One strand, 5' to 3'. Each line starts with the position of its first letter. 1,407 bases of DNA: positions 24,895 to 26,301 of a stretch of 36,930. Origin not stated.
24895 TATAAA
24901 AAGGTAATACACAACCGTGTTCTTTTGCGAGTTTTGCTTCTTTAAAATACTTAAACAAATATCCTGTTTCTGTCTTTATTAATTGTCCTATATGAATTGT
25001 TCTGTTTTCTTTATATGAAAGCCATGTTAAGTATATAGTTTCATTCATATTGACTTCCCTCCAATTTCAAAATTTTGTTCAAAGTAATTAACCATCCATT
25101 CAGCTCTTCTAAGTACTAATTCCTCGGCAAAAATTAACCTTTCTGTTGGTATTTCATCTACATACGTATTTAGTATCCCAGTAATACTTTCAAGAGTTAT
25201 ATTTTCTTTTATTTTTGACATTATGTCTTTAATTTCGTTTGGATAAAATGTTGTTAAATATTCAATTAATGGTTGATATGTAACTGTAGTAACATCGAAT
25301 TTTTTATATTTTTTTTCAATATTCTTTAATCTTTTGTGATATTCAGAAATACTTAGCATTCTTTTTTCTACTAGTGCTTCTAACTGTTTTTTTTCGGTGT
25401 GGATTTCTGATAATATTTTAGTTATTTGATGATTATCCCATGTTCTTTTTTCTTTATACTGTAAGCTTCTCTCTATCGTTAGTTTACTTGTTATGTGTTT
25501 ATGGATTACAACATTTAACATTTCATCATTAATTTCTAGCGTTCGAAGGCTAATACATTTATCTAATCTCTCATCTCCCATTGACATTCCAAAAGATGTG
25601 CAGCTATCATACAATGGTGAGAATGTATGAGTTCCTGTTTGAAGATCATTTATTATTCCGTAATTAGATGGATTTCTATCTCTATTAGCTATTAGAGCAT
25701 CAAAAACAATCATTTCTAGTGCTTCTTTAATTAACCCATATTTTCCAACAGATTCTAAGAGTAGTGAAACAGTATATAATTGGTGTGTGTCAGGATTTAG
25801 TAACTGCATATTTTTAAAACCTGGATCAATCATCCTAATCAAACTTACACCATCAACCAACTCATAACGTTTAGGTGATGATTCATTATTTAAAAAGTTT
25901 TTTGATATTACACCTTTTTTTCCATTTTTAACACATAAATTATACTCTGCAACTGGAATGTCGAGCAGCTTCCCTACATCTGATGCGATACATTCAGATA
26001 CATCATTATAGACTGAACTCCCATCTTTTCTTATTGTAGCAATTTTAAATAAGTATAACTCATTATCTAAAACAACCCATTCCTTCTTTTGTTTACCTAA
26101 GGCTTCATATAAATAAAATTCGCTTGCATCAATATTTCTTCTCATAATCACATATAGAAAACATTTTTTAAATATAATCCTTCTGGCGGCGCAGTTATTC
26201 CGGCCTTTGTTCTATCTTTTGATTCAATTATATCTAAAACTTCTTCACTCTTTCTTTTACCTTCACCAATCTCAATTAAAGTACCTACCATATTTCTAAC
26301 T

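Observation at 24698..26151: A split HipA-like kinase system is in reverse order (kinase core, then HipS-like N-subdomain), lacks HipB and is coupled to truA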

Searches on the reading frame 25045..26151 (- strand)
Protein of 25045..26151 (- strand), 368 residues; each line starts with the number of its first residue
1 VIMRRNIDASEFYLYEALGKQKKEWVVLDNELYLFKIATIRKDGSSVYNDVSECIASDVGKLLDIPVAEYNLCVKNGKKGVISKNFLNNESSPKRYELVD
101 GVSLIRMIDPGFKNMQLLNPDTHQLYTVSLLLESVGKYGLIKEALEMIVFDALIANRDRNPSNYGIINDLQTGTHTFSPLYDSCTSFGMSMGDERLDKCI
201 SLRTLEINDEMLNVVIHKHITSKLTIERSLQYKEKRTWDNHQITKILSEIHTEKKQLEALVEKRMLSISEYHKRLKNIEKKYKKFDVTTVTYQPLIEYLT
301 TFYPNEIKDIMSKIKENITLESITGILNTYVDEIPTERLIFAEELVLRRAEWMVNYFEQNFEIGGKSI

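Call 3: search_protein_families(library=pfam, proteins=[window:25045-26151:-], max_evalue=1)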
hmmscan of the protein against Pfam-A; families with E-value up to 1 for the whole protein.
window:25045-26151:- (368 aa): 4 families
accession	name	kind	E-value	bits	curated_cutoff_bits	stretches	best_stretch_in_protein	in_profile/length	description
PF07804.18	HipA_C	-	1.8e-07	31.4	30.5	1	20-189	6-165/213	HipA-like C-terminal domain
PF20613.4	HipA_2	-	0.0011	18.7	27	0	146-166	110-130/240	HipA-like kinase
PF03161.18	LAGLIDADG_2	-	0.032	14.6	25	1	273-323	56-104/168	LAGLIDADG DNA endonuclease family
PF14712.11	Snapin_Pallidin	-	0.13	13.2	29.6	0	245-281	31-70/89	Snapin/Pallidin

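Call 4: search_protein_families(library=ncbifam, proteins=[window:25045-26151:-], max_evalue=1)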
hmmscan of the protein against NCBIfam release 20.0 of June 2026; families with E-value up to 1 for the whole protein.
window:25045-26151:- (368 aa): 3 families
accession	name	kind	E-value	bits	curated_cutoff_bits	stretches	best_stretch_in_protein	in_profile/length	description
NF004430.0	PRK05771.2-4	equivalog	0.028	13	670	1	226-332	66-173/646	V-type ATP synthase subunit I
TIGR02929.1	anfG_nitrog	equivalog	0.088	12.9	124.7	1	255-330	26-103/109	Fe-only nitrogenase subunit delta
NF045865.1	glide_MMOB4860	equivalog_domain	0.55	10.7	55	1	245-277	111-143/150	MMOB4860 family gliding motility internal complex protein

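Call 6: find_homologous_proteins(query=window:25045-26151:-, max_evalue=0.001)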
Query window:25045-26151:- (368 aa): 69 proteins with E <= 0.001 among 4471 candidates.
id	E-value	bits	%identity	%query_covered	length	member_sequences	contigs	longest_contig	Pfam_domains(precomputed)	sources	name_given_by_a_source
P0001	3.2e-240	814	100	100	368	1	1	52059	PF07804.19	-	-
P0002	3.0e-123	429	54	97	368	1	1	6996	PF07804.19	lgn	-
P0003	6.6e-121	422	54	97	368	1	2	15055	PF07804.19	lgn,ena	-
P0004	4.3e-120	419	54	99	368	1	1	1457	PF07804.19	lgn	-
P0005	1.1e-118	414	52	99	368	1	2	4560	PF07804.19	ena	-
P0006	2.0e-118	414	52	99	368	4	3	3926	PF07804.19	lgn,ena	-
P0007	2.3e-118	413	52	99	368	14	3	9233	PF07804.19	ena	-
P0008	4.0e-118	413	53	99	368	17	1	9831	PF07804.19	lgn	-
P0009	1.0e-117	411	52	97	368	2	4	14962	PF07804.19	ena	-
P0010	1.9e-117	410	52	99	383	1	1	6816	PF07804.19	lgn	-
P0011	2.6e-116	407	54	99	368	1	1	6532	PF07804.19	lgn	-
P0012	2.7e-116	407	52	99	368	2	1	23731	PF07804.19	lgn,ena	-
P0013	4.8e-116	406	51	98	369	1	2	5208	-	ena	-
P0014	6.3e-116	405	51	99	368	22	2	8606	PF07804.19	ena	-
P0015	2.6e-115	403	52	99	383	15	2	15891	PF07804.19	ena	-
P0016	3.7e-115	403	51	99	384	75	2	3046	PF07804.19,PF08339.16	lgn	-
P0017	9.3e-115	402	51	99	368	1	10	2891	PF07804.19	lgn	-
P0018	1.1e-114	401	51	99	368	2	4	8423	PF07804.19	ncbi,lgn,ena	-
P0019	1.4e-114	401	52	99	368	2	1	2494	PF07804.19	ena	-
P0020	3.1e-114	400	53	97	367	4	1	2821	PF07804.19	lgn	-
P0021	3.4e-114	400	52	99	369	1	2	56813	PF07804.19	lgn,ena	-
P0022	3.8e-114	400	52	98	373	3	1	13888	PF07804.19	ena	-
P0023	5.4e-114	399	51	97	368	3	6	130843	PF07804.19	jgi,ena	-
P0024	6.4e-114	399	53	97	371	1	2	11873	PF07804.19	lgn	-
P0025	7.4e-114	399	51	99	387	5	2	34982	PF07804.19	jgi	-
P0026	1.2e-113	398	51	99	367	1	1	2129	PF07804.19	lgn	-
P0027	1.3e-113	398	52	99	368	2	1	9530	PF07804.19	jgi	-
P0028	2.7e-113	397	51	97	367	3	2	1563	PF07804.19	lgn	-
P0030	1.0e-112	395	53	96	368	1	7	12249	PF07804.19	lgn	-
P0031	1.0e-111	391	53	95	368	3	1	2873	PF07804.19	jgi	-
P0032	1.1e-111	391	53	97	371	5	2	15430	PF07804.19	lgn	-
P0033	1.2e-111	391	51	97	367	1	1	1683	PF07804.19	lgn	-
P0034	2.9e-111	390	50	96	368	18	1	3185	PF07804.19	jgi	-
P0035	9.5e-111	388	51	96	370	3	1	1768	PF07804.19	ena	-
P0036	4.4e-110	386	53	94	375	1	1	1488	PF07804.19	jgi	-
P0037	4.9e-110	386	51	97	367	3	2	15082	PF07804.19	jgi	-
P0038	6.6e-110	386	51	97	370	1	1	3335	PF07804.19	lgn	-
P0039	1.8e-109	384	49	97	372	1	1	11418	PF07804.19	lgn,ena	-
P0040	2.1e-109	384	52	97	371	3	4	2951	PF07804.19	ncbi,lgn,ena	-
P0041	2.5e-109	384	50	97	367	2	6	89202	PF07804.19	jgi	-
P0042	6.6e-109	382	51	97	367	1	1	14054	PF07804.19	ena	-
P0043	1.1e-108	382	52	94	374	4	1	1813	PF07804.19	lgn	-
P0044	2.3e-107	377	48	97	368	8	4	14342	PF07804.19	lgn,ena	-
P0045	5.6e-107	376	50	97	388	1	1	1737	PF07804.19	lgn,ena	-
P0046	6.7e-107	376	50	97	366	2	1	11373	PF07804.19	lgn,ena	-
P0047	1.2e-106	375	49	97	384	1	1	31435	PF07804.19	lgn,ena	-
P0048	3.7e-106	373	50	97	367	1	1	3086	PF07804.19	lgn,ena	-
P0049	4.1e-106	373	49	97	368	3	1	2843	PF07804.19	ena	-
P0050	4.4e-106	373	50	95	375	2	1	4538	PF07804.19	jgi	-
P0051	8.1e-106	372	49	97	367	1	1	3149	PF07804.19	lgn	-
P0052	9.2e-106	372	54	90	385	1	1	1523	PF07804.19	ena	-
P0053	2.9e-105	370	49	97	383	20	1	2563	PF07804.19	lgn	-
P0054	7.1e-105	369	49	97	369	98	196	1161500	-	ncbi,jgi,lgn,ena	-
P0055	4.9e-104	366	48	97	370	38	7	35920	PF07804.19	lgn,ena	-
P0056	1.3e-103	365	50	96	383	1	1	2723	PF07804.19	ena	-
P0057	3.0e-103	364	48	98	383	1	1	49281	PF07804.19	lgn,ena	-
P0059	2.3e-102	361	49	97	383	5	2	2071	PF07804.19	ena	-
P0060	9.5e-96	339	46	96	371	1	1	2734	-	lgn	-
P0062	1.6e-84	302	52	74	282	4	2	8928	PF07804.19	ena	-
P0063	4.7e-79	284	44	93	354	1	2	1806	PF07804.19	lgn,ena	-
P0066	7.8e-61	224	38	97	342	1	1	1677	PF07804.19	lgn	-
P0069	1.1e-19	89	32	49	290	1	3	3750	PF07804.19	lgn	-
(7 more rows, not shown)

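Call 15: find_related_loci(query=window:25045-26151:-, collection=genome_contigs, flank=6000)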
Query window:25045-26151:- (368 aa) in genome_contigs; peptide patterns used: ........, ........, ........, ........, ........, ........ (x = any residue, [..] = any of these).
113 stretches matched a pattern, but none encodes a relative of the query by tblastn (E <= 1e-3).

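Call 17: find_related_loci(query=A1, collection=genome_contigs, flank=6000)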
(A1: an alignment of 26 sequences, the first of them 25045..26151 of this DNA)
Query A1 (368 aa) in genome_contigs; peptide patterns used: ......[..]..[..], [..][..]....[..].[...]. (x = any residue, [..] = any of these).
370 stretches matched a pattern; 142 encode a relative of the query (tblastn E <= 1e-3); the best 80 are kept; 80 distinct loci.
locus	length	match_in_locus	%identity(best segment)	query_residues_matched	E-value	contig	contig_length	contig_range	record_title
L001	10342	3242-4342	52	2-366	1e-125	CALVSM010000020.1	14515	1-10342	MAG: uncultured Bacilli bacterium isolate BRZ_AH__bin14 genome assembly, contig: BRZ_AH__NODE_6772_length_14515_cov_6.10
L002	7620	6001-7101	53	2-366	7e-125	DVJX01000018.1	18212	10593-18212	MAG TPA_asm: Candidatus Faecisoma merdavium isolate 6595 CHK47__C49377_L18212_ERR2241733, whole genome shotgun sequence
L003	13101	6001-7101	52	2-366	5e-123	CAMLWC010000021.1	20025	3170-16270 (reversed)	MAG: uncultured Tenericutes bacterium isolate ERR4303194_bin.18_MetaWRAP_v1.1_MAG genome assembly, contig: NODE_2183_len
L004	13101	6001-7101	51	2-366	1e-122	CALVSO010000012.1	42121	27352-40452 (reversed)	MAG: uncultured Bacilli bacterium isolate BRZ_CH__bin62 genome assembly, contig: BRZ_CH__NODE_1295_length_42121_cov_21.4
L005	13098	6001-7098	51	3-366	2e-121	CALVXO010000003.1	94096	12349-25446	MAG: uncultured Bacilli bacterium isolate BRZ_PD__bin30 genome assembly, contig: BRZ_PD__NODE_262_length_94096_cov_12.22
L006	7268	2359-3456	51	3-366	3e-121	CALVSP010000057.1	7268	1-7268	MAG: uncultured Bacilli bacterium isolate BRZ_AF__bin76 genome assembly, contig: BRZ_AF__NODE_15605_length_7268_cov_9.45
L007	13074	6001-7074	54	3-360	9e-121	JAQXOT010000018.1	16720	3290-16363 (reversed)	MAG: bacterium isolate SUG1386 k141_6337468, whole genome shotgun sequence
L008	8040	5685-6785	51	2-366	7e-121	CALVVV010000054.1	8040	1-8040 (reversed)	MAG: uncultured Bacilli bacterium isolate BRZ_FP__bin56 genome assembly, contig: BRZ_FP__NODE_10599_length_8040_cov_7.79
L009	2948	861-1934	52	3-360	2e-121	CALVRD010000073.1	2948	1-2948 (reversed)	MAG: uncultured Bacilli bacterium isolate BRZ_P__bin85 genome assembly, contig: BRZ_P__NODE_36849_length_2948_cov_6.8119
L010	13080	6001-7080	49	2-360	5e-112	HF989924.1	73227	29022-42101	Acholeplasma sp. CAG:878 genomic scaffold, scf107, whole genome shotgun sequence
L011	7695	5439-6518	48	2-360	7e-111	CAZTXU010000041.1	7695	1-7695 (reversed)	MAG TPA_asm: uncultured Muribaculaceae bacterium isolate binchicken_co370_82 genome assembly, contig: NODE_8347_length_7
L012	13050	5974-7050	48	3-360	8e-110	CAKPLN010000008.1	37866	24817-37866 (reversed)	MAG: uncultured Bacilli bacterium isolate REFINED_METABAT215_TOP10_CONTIGS_1500_ASSEMBLY_K77_MERGED__Hadza_MoBio_hadza-A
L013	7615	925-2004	48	1-360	3e-109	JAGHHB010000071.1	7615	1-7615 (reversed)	MAG: Bacilli bacterium isolate MAG.282 k127_1238367, whole genome shotgun sequence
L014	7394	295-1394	52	2-366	1e-103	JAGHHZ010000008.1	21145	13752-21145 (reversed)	MAG: Bacilli bacterium isolate MAG.35 k127_316726, whole genome shotgun sequence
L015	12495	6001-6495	35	15-187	1e-25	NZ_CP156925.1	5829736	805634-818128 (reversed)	Sporomusa rhizae strain DSM 16652 chromosome, complete genome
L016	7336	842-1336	35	15-187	2e-25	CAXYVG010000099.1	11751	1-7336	MAG: uncultured bacterium isolate ERR13598973_concoct_86 genome assembly, contig: ERZ24875783.1286, whole genome shotgun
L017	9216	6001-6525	31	16-198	9e-23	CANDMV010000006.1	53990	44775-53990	MAG TPA_asm: uncultured Eubacterium sp. isolate ERR6760086_bin.13_metawrap_v1.3_MAG genome assembly, contig: ERZ12802843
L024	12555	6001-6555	32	19-196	5e-21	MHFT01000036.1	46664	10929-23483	MAG: Omnitrophica bacterium RIFCSPLOWO2_12_FULL_50_11 rifcsplowo2_12_scaffold_1839, whole genome shotgun sequence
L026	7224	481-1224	26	16-332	4e-21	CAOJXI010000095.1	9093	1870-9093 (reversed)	MAG TPA_asm: uncultured Clostridia bacterium isolate SRR15730533_bin.107_metawrap_v1.3_MAG genome assembly, contig: NODE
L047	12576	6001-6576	30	8-193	5e-18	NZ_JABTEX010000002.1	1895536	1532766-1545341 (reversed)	Planomonospora sp. ID82291 NODE_2_length_1895536_cov_620.056189, whole genome shotgun sequence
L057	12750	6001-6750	29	7-236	8e-17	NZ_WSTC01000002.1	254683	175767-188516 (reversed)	Paenibacillus sp. MMS18-CY102 2, whole genome shotgun sequence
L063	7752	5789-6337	29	16-198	3e-16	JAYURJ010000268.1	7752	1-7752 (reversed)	MAG: Betaproteobacteria bacterium isolate GL116_DN_metabat_82_sub GL116_DN_metabat_82_sub_267, whole genome shotgun sequ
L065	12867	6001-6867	26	29-318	8e-16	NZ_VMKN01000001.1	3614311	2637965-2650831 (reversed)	Litoribacter populi strain XAAS-A1 Scaffold1, whole genome shotgun sequence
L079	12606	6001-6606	26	16-231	5e-13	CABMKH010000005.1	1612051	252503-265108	Varibaculum timonense isolate MGYG-HGUT-02421 genome assembly, contig: GUT_GENOME142688_5, whole genome shotgun sequence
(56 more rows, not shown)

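Call 19: find_encoding_contigs(protein=P0054, flank=6000, max_places=6)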
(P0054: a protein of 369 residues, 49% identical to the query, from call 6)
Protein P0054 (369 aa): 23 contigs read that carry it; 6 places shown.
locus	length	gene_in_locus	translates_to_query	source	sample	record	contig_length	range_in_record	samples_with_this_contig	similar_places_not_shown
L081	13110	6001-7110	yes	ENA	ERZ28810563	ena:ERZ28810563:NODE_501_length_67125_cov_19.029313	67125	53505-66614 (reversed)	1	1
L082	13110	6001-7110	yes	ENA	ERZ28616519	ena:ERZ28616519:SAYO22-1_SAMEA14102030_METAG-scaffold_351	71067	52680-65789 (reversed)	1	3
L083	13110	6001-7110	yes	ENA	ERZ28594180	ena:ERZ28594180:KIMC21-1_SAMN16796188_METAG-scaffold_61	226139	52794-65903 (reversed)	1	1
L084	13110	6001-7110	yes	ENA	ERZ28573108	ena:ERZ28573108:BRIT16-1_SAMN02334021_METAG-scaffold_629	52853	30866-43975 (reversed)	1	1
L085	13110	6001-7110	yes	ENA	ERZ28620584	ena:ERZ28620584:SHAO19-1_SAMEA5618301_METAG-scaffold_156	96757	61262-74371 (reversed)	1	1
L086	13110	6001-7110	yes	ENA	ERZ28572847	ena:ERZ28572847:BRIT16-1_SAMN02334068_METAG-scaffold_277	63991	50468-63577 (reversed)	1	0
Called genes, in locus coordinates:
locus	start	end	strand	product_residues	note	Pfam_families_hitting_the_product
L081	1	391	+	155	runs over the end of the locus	PF02464:CinA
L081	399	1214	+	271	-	PF00293:NUDIX, PF19368:WHD_AraR (weak), PF21906:WHD_NrtR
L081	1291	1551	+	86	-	PF04232:SpoVS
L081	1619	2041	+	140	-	PF01592:NifU_N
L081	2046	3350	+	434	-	PF19295:SufBD_N, PF01458:SUFBD_core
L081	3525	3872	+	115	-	PF00436:SSB, PF01336:tRNA_anti-codon (weak)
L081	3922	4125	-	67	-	PF12844:HTH_19, PF13560:HTH_31 (weak), PF01381:HTH_3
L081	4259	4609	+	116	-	PF12844:HTH_19, PF13560:HTH_31 (weak), PF01381:HTH_3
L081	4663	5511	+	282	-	PF04085:MreC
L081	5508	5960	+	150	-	PF04093:MreD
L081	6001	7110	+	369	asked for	-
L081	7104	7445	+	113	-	-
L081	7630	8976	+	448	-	PF28494:GlyRS_ins_1 (faint), PF00587:tRNA-synt_2b, PF03129:HGTP_anticodon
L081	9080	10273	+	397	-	PF13506:Glyco_transf_21 (weak), PF00535:Glycos_transf_2, PF13641:Glyco_tranf_2_3, PF13632:Glyco_trans_2_3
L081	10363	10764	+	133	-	PF04472:SepF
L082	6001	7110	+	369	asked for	-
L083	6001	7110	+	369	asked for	-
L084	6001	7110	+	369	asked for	-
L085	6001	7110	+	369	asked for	-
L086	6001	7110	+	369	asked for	-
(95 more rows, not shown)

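Call 20: find_encoding_contigs(protein=P0023, flank=6000, max_places=4)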
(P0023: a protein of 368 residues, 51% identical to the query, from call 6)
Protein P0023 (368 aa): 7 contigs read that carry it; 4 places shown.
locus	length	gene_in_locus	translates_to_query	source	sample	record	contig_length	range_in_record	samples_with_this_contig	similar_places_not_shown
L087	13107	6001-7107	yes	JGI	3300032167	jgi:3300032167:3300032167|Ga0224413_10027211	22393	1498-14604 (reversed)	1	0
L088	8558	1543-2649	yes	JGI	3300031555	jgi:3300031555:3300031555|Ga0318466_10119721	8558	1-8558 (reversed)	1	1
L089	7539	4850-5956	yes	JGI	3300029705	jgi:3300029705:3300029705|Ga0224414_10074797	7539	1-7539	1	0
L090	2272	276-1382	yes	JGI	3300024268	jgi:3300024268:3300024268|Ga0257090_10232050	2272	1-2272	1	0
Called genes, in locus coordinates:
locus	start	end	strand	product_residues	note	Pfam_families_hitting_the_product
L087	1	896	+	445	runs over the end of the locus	PF01225:Mur_ligase, PF08245:Mur_ligase_M, PF02875:Mur_ligase_C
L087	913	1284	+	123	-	PF04266:ASCH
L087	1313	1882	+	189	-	PF02588:YitT_membrane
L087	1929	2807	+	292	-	PF01545:Cation_efflux, PF16916:ZT_dimer (weak)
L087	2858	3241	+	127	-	-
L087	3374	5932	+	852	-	-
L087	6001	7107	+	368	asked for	PF07804:HipA_C (weak)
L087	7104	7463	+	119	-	-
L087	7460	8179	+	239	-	PF11150:DUF2927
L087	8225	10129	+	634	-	PF03717:PBP_dimer, PF00905:Transpeptidase, PF03793:PASTA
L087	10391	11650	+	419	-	-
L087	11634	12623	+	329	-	PF09992:NAGPA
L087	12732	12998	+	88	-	-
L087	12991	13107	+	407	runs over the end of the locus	-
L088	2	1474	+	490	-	?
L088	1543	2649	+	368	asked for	PF07804:HipA_C (weak)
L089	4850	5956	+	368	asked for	PF07804:HipA_C (weak)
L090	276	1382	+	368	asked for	PF07804:HipA_C (weak)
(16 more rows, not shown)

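Call 24: search_protein_families(library=padloc, proteins=[window:25045-26151:-], max_evalue=1)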
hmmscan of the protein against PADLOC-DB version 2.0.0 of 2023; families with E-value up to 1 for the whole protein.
window:25045-26151:- (368 aa): 8 families
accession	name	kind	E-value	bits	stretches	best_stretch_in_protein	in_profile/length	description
PDLC04340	PDC-M03A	-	5.1e-39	132.5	2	8-201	5-185/280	-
PDLC04339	PDC-M03A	-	7.2e-37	125.3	2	18-282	18-260/293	-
PDLC04342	PDC-M03A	-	2.7e-33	113.8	1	7-201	9-208/299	-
PDLC04344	PDC-M03A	-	2.5e-28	97.4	1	7-200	10-205/305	-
PDLC04345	PDC-M03A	-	9.8e-21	72.3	1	15-206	15-212/302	-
PDLC04341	PDC-M03A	-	2.8e-11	41.4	2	18-132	19-120/294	-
PDLC04338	PDC-M03A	-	7.7e-11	39.6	2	15-88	117-195/428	-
PDLC04337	PDC-M03A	-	7.9e-05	20.3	1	147-195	93-141/250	-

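Call 32: search_solved_structures(query=A1, max_evalue=1, show_alignments=2)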
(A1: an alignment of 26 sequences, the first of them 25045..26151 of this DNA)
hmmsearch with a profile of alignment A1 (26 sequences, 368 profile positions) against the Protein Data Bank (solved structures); distinct sequences matched with E-value up to 1: 19.
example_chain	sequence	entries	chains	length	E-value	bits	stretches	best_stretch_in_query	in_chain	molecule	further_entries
3akj_A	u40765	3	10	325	5.1e-07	32.1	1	37-201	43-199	CtkA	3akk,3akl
8ezr_B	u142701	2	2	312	0.00072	21.7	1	113-186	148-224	HipT(Lp)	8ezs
7vkb_A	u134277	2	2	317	0.00074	21.7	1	113-186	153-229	HipA_C domain-containing protein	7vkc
7wcf_A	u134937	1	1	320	0.007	18.5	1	113-186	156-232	HipA_C domain-containing protein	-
7ab4_C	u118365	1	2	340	0.015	17.4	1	129-183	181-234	HipA_C domain-containing protein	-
7ab3_C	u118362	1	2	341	0.015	17.4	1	129-183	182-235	HipA_C domain-containing protein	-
3tpd_A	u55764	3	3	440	0.03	16.4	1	141-186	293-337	Serine/threonine-protein kinase HipA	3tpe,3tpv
2wiu_A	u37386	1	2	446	0.03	16.4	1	141-186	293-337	PROTEIN HIPA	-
5xom_A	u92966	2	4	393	0.092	14.8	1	113-194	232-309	Glycosaminoglycan xylosylkinase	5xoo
7ab5_C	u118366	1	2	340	0.15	14.1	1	129-182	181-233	HipA_C domain-containing protein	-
7e15_C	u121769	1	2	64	0.15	14.1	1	146-206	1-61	DNA polymerase II small subunit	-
4yg7_D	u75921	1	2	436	0.4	12.7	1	141-186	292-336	Serine/threonine-protein kinase HipA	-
3fbr_A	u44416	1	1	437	0.4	12.7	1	141-186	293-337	Serine/threonine-protein kinase toxin HipA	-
3dnt_A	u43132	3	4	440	0.41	12.7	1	141-186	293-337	Protein hipA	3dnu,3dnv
3tpb_A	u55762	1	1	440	0.41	12.7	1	141-186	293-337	Serine/threonine-protein kinase HipA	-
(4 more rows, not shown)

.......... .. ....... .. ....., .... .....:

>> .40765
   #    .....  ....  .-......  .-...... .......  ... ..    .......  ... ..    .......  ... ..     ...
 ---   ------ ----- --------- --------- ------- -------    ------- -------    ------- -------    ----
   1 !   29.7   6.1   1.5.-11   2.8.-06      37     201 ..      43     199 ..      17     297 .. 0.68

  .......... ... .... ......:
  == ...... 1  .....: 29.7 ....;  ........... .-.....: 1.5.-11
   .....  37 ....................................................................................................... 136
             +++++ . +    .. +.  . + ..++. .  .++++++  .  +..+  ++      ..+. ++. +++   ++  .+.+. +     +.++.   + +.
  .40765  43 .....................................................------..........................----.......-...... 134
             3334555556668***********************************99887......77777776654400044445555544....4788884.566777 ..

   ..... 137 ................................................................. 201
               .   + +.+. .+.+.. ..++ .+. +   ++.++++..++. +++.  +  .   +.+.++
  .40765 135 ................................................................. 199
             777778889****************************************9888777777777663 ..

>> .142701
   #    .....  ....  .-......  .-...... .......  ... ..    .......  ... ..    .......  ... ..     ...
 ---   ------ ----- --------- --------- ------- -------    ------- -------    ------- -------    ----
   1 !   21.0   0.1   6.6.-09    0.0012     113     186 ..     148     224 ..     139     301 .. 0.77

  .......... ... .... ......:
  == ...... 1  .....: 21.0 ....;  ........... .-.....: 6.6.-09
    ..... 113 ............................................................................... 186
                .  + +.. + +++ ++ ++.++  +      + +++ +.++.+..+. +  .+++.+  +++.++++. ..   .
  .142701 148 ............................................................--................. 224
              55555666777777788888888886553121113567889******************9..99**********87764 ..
